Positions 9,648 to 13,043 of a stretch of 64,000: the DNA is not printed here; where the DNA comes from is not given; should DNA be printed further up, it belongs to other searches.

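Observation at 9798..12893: Divergent phosphoenolpyruvate-carboxylase-like protein with altered catalytic signatures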

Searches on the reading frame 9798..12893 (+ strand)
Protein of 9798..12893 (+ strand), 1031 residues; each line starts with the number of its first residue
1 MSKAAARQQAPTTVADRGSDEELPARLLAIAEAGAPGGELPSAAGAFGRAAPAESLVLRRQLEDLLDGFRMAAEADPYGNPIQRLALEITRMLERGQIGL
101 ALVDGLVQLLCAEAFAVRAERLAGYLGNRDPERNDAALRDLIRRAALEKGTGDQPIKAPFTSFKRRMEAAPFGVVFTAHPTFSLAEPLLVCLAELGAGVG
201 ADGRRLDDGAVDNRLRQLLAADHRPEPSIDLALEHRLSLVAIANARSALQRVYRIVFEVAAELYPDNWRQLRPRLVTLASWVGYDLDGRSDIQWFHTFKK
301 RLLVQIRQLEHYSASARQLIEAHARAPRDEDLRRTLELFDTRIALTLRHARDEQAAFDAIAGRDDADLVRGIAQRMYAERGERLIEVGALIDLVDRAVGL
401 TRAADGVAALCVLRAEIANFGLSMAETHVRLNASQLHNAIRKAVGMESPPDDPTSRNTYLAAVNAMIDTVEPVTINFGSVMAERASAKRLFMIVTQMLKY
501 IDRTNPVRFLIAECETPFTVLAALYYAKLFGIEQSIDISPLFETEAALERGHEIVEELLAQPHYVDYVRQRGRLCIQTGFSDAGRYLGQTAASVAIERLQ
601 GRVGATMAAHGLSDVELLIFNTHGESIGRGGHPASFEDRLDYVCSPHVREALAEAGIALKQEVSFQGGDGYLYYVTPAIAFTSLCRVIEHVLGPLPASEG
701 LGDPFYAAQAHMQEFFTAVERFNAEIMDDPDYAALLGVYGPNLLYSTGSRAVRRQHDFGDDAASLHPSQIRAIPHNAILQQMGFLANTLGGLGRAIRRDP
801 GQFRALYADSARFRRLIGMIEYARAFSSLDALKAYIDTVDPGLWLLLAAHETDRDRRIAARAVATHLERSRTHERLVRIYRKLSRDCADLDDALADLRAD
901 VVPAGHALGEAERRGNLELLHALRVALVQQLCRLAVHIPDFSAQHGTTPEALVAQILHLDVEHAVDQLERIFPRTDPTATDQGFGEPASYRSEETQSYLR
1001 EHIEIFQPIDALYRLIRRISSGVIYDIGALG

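Call 3: search_protein_families(library=pfam, proteins=[window:9798-12893:+], max_evalue=1)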
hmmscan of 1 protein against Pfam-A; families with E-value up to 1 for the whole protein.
window:9798-12893:+ (1031 aa): 1 family
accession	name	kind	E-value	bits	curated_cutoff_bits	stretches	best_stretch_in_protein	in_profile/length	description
PF00311.23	PEPcase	-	8.6e-21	74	22.4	2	309-634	305-623/919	Phosphoenolpyruvate carboxylase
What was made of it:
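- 9798..12893 (+): Complete gene for the 1031-aa divergent PEPC-like protein (stop codon included). Pfam PF00311 at 74 bits (call 3).
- On Bacterial/plant-type PEPC (Pfam PF00311 PEPcase): Only residues 309-634 are covered by the best stretch (call 3).
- On Archaeal-type PEPC (PepcA, Pfam PF14010): Only PF00311 was reported at E<=1 (call 3).
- Checked: Pfam PF00311 gives E 8.6e-21 (call 3).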

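Call 4: search_protein_families(library=ncbifam, proteins=[window:9798-12893:+], max_evalue=1)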
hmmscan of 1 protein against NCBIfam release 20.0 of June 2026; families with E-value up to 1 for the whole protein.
window:9798-12893:+ (1031 aa): 1 family
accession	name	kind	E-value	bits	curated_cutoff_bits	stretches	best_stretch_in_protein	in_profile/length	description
NF000584.1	PRK00009.1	equivalog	6.8e-20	70.8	815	1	247-634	208-609/898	phosphoenolpyruvate carboxylase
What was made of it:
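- On ppc equivalog (NCBIfam NF000584, the model NCBI uses to name ppc): 70.8 bits (call 4).
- Closest known: Bacterial/plant-type phosphoenolpyruvate carboxylase. Different: Fails the ppc equivalog model, 70.8 against 815 bits (call 4).
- The score against the ppc equivalog model is 70.8 against a cutoff of 815 (call 4).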

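Call 5: search_solved_structures(query=window:9798-12893:+, max_evalue=1, show_alignments=2)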
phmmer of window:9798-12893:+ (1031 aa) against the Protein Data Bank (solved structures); distinct sequences matched with E-value up to 1: 12.
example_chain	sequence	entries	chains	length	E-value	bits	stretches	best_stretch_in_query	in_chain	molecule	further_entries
1fiy_A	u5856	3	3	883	6.5e-11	44.1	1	501-635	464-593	PHOSPHOENOLPYRUVATE CARBOXYLASE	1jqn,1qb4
1jqo_A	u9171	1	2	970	7.1e-11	44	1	506-635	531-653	phosphoenolpyruvate carboxylase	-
5vyj_A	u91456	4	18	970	2.4e-10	42.3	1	509-635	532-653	Phosphoenolpyruvate carboxylase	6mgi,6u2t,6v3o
8oj9_A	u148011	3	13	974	4.5e-06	28.1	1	508-759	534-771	Phosphoenolpyruvate carboxylase 1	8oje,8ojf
8qx1_A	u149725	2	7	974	4.5e-06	28.1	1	508-759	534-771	Phosphoenolpyruvate carboxylase 1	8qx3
8ojq_A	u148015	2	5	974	5.1e-06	27.9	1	508-758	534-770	Phosphoenolpyruvate carboxylase 1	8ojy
8cj5_A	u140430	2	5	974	5.4e-06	27.9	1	508-759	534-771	Phosphoenolpyruvate carboxylase 1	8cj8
5fdn_A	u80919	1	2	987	9.7e-06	27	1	509-761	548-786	Phosphoenolpyruvate carboxylase 3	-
8ojz_A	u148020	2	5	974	1e-05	26.9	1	508-636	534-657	Phosphoenolpyruvate carboxylase 1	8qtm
3zgb_A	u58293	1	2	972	5e-05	24.7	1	508-636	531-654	PHOSPHOENOLPYRUVATE CARBOXYLASE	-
4bxh_B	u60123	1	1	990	8.6e-05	23.9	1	509-635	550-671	C4 PHOSPHOENOLPYRUVATE CARBOXYLASE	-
3zge_A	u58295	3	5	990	8.6e-05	23.9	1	509-635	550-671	C4 PHOSPHOENOLPYRUVATE CARBOXYLASE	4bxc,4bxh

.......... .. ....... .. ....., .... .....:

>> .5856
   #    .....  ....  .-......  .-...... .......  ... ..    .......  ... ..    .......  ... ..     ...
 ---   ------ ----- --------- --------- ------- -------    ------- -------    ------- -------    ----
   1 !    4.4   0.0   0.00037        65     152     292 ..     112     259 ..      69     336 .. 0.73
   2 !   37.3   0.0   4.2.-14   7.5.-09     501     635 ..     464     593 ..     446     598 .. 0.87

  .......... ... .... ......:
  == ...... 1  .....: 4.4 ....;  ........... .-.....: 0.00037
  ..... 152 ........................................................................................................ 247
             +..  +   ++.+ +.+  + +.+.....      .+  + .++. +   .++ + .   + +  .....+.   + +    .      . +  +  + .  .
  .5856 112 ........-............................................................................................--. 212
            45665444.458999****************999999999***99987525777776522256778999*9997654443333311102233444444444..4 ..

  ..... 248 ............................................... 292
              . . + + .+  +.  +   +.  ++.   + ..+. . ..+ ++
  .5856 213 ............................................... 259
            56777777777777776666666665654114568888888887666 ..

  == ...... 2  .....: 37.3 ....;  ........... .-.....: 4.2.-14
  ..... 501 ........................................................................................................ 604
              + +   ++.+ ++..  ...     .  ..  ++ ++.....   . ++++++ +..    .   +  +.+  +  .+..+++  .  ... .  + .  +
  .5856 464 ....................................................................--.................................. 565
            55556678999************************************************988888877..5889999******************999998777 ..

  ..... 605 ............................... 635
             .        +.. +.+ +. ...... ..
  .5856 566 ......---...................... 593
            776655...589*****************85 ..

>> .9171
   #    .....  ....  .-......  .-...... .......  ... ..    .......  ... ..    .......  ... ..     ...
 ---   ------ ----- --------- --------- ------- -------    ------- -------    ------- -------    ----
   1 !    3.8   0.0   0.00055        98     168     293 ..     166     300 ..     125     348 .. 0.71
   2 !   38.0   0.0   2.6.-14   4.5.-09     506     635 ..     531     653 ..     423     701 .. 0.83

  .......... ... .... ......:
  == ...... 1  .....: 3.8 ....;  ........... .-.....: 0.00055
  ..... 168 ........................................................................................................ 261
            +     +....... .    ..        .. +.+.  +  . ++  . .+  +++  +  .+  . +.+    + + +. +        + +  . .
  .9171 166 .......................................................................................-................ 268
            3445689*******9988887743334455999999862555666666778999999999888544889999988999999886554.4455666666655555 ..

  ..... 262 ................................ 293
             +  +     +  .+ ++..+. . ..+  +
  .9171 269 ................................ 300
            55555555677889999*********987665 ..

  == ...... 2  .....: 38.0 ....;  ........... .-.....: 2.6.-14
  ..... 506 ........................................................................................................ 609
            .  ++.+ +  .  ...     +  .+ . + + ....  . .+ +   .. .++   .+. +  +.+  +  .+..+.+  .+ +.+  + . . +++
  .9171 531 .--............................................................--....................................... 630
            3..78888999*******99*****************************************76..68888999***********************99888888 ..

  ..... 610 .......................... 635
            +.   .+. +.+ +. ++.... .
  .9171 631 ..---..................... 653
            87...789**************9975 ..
